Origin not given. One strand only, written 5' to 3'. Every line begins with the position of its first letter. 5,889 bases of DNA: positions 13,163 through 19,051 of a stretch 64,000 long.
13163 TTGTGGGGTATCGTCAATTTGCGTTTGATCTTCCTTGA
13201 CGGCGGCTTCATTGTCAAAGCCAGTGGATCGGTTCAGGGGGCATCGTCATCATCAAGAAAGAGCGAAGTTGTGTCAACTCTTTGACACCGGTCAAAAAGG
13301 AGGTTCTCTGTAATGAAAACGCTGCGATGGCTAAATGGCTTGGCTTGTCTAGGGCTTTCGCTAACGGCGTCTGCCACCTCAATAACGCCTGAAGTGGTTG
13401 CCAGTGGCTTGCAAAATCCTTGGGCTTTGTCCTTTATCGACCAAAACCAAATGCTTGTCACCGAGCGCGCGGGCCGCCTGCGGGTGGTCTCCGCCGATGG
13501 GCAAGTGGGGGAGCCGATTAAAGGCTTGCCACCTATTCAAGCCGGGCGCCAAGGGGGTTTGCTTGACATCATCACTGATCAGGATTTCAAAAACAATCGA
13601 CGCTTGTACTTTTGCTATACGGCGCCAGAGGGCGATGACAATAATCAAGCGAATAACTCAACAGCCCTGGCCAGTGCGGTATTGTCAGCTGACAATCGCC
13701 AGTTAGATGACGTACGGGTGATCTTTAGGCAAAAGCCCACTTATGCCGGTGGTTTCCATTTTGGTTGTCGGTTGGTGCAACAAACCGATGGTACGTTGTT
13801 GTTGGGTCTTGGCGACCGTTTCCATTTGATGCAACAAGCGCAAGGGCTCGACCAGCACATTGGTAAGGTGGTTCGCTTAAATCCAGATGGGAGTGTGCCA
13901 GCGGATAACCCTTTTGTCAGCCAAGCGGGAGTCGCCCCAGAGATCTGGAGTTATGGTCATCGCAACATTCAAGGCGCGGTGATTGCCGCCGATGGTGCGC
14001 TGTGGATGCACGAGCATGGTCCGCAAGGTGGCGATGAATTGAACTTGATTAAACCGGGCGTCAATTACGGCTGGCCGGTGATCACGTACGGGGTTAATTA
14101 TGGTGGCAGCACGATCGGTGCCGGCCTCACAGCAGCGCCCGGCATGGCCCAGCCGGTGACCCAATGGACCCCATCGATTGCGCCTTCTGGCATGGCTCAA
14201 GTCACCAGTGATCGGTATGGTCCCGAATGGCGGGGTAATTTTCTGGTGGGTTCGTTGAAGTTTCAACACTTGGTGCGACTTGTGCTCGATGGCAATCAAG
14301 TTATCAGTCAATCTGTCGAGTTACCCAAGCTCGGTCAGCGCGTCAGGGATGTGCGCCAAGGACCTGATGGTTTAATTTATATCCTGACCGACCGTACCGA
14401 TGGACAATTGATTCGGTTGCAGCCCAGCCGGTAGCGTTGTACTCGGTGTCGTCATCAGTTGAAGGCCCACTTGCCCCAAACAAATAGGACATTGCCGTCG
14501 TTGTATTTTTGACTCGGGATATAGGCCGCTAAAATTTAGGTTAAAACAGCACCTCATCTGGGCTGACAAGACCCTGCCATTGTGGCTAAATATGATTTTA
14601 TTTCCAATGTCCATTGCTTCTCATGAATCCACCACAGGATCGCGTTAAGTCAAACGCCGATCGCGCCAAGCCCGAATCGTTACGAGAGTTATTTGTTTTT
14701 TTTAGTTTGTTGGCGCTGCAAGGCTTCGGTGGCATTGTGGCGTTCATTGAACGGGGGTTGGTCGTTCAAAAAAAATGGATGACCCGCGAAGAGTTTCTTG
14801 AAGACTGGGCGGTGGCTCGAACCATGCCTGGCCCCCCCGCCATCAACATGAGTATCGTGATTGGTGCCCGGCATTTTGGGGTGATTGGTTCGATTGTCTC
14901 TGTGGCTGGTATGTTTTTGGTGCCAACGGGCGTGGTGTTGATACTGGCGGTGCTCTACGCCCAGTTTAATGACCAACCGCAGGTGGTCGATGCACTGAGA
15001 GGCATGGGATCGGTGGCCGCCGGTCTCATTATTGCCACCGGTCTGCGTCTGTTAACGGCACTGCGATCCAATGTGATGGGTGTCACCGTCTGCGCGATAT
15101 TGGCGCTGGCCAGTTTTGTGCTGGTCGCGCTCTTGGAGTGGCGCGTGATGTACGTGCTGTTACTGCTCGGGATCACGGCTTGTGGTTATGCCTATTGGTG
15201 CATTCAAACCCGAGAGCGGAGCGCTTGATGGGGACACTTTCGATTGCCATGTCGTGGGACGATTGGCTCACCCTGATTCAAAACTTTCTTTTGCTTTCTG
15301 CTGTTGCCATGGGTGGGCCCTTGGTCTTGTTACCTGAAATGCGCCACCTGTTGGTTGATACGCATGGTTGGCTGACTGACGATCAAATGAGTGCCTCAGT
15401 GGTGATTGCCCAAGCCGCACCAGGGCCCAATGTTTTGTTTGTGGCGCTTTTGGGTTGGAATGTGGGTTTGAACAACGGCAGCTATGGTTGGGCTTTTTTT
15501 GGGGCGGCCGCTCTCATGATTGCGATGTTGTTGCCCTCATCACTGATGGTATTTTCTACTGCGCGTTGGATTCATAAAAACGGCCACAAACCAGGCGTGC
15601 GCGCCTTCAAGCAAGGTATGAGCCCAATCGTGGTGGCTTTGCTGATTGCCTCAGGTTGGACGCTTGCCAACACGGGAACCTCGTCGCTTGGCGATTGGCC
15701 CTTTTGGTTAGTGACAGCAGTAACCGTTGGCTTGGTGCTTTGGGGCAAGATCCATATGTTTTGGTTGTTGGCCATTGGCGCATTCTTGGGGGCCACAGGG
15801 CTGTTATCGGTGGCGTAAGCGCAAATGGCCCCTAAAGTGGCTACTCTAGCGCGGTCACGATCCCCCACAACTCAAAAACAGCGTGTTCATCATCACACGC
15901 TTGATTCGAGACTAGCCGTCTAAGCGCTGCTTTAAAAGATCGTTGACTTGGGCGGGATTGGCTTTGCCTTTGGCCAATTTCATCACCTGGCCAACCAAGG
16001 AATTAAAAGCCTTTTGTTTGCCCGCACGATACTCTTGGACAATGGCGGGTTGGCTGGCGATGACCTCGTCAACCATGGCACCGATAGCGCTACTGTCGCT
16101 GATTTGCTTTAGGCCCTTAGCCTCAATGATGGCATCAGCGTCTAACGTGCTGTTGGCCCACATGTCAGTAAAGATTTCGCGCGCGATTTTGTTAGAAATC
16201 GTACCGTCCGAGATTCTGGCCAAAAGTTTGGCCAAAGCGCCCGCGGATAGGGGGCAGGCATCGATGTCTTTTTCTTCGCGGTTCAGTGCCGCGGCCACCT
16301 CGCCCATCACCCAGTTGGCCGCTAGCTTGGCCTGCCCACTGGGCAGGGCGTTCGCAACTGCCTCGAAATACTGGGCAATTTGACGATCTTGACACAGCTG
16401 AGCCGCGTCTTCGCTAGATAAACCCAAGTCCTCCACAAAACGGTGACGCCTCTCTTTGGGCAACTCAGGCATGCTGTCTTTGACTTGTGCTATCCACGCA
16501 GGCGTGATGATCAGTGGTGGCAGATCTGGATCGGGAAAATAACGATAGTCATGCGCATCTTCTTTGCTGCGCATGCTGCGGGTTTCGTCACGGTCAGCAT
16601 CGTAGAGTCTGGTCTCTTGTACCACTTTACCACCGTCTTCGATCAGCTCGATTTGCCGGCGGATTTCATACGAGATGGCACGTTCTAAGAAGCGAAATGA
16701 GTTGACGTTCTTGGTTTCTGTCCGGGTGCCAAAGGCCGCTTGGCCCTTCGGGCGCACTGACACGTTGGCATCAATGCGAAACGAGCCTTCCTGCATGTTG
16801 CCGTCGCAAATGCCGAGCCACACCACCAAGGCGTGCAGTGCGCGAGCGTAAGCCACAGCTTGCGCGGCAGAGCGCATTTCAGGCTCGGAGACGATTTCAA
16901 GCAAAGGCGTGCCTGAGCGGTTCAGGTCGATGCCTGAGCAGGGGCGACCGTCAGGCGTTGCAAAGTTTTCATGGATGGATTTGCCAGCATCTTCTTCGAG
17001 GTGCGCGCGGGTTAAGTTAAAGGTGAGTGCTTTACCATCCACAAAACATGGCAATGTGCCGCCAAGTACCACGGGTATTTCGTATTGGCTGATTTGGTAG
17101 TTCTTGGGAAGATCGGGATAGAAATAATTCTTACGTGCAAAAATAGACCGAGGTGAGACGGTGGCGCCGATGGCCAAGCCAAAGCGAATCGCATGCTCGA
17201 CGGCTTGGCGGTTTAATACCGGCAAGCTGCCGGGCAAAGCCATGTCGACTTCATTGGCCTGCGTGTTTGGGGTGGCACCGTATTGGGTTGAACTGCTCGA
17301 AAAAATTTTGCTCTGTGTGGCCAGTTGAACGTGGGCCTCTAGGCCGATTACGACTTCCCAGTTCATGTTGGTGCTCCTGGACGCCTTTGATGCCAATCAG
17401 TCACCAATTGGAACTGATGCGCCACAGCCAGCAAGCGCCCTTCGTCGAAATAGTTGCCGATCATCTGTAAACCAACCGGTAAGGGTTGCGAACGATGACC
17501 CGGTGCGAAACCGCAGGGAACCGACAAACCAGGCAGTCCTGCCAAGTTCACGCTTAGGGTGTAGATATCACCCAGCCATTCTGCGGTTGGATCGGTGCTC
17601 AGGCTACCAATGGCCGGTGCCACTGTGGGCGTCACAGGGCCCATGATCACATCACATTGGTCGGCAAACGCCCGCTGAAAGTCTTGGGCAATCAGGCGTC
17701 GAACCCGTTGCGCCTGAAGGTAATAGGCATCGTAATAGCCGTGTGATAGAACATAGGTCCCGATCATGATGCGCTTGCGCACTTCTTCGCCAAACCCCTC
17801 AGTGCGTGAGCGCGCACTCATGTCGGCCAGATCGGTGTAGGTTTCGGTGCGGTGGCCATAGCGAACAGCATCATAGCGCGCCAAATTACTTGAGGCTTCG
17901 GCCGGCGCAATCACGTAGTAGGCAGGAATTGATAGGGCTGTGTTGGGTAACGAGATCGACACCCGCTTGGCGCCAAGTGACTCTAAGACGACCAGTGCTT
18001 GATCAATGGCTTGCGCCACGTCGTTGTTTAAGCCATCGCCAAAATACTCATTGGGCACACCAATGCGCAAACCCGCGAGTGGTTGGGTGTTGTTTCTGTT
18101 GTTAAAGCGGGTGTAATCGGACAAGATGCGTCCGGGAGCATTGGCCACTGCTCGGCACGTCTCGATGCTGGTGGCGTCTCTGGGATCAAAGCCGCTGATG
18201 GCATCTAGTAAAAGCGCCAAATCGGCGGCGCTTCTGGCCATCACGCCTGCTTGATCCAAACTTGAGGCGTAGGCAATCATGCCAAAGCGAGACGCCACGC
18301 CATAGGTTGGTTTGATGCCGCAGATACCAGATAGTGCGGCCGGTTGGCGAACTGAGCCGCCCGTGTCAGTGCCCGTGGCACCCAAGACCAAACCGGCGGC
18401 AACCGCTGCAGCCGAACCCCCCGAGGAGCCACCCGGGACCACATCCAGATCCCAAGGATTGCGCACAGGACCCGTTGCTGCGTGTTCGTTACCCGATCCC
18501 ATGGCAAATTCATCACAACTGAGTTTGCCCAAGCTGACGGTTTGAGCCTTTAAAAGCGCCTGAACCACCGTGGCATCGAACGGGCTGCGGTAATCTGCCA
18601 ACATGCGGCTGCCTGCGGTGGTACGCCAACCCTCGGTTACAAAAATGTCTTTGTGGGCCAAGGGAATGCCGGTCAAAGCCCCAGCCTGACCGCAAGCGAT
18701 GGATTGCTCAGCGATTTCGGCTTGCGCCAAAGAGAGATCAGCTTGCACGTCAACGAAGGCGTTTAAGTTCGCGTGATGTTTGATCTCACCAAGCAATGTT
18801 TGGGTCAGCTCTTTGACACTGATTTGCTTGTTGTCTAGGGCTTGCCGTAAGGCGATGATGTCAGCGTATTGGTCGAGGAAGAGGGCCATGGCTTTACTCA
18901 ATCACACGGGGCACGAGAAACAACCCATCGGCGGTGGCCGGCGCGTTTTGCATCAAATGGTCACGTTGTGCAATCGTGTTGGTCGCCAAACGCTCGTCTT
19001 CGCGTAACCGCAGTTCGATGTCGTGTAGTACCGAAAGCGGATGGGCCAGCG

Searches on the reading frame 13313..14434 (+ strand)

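Call 3: search_protein_families(library=pfam, proteins=[window:13313-14434:+])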
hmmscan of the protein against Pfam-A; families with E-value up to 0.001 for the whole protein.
window:13313-14434:+ (373 aa): 1 family
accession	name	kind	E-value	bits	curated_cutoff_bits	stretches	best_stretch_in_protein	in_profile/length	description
PF07995.17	GSDH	-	8.1e-131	436.7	25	1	33-368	1-332/332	Glucose / Sorbosone dehydrogenase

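Call 4: search_protein_families(library=ncbifam, proteins=[window:13313-14434:+])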
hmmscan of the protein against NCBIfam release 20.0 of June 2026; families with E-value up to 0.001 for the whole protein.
window:13313-14434:+ (373 aa): 3 families
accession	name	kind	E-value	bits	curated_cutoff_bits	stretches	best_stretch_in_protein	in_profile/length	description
TIGR03606.1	non_repeat_PQQ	subfamily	4.7e-39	134.5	434.55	1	22-258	18-271/454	glucose/sorbosone family PQQ-dependent dehydrogenase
NF033206.1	ScyE_fam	subfamily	2.5e-05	24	80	1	27-127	1-113/333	ScyD/ScyE family protein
TIGR02604.1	Piru_Ver_Nterm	subfamily_domain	0.00042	19.8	122.2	0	288-358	262-337/367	PVC-type heme-binding CxxCH protein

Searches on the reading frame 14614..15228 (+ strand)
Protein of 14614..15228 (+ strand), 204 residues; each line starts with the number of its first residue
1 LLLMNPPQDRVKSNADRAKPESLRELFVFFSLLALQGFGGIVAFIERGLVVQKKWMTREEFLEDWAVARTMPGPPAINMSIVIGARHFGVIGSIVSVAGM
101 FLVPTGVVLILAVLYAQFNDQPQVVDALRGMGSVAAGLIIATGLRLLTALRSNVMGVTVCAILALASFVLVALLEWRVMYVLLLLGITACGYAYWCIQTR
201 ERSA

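Call 81: search_protein_families(library=pfam, proteins=[window:14614-15228:+])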
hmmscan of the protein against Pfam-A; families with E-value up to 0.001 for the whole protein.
window:14614-15228:+ (204 aa): 1 family
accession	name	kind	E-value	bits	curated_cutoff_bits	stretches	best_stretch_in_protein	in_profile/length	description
PF02417.20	Chromate_transp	-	3.4e-32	112.2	28.6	1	25-188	2-164/166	Chromate transporter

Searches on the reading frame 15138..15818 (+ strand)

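Call 81: search_protein_families(library=pfam, proteins=[window:15138-15818:+])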
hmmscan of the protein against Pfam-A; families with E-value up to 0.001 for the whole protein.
window:15138-15818:+ (226 aa): 1 family
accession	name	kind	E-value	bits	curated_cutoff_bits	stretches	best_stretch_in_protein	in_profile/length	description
PF02417.20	Chromate_transp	-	4e-31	108.7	28.6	1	45-218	2-165/166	Chromate transporter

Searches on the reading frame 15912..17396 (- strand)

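Call 81: search_protein_families(library=pfam, proteins=[window:15912-17396:-])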
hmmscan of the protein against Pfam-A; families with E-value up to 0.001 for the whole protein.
window:15912-17396:- (494 aa): 2 families
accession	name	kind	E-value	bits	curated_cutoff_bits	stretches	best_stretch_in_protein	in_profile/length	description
PF02934.20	GatB_N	-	7.4e-114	380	23.4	1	15-302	1-276/277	GatB/GatE catalytic domain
PF02637.23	GatB_Yqey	-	1.5e-51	174.6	27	1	342-492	1-148/148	GatB domain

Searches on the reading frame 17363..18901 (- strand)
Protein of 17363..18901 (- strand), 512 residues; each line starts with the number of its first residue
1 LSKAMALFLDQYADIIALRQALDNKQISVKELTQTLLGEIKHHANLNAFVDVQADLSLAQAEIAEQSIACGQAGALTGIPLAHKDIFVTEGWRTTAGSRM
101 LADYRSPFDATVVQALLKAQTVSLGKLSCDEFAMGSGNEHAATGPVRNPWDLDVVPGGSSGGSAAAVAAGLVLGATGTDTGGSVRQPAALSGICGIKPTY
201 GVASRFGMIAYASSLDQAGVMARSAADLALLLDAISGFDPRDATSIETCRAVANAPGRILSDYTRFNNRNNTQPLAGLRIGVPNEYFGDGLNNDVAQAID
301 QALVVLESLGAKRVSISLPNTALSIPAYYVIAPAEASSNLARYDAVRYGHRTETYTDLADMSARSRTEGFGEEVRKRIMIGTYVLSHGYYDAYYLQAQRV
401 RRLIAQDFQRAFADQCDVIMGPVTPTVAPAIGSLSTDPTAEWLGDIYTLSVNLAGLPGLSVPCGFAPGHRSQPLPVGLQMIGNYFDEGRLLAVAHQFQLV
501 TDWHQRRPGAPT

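Call 81: search_protein_families(library=pfam, proteins=[window:17363-18901:-])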
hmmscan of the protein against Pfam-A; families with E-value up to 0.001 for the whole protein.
window:17363-18901:- (512 aa): 1 family
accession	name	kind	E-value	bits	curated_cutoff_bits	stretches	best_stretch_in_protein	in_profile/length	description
PF01425.27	Amidase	-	1.9e-129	433.1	27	1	31-491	1-445/445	Amidase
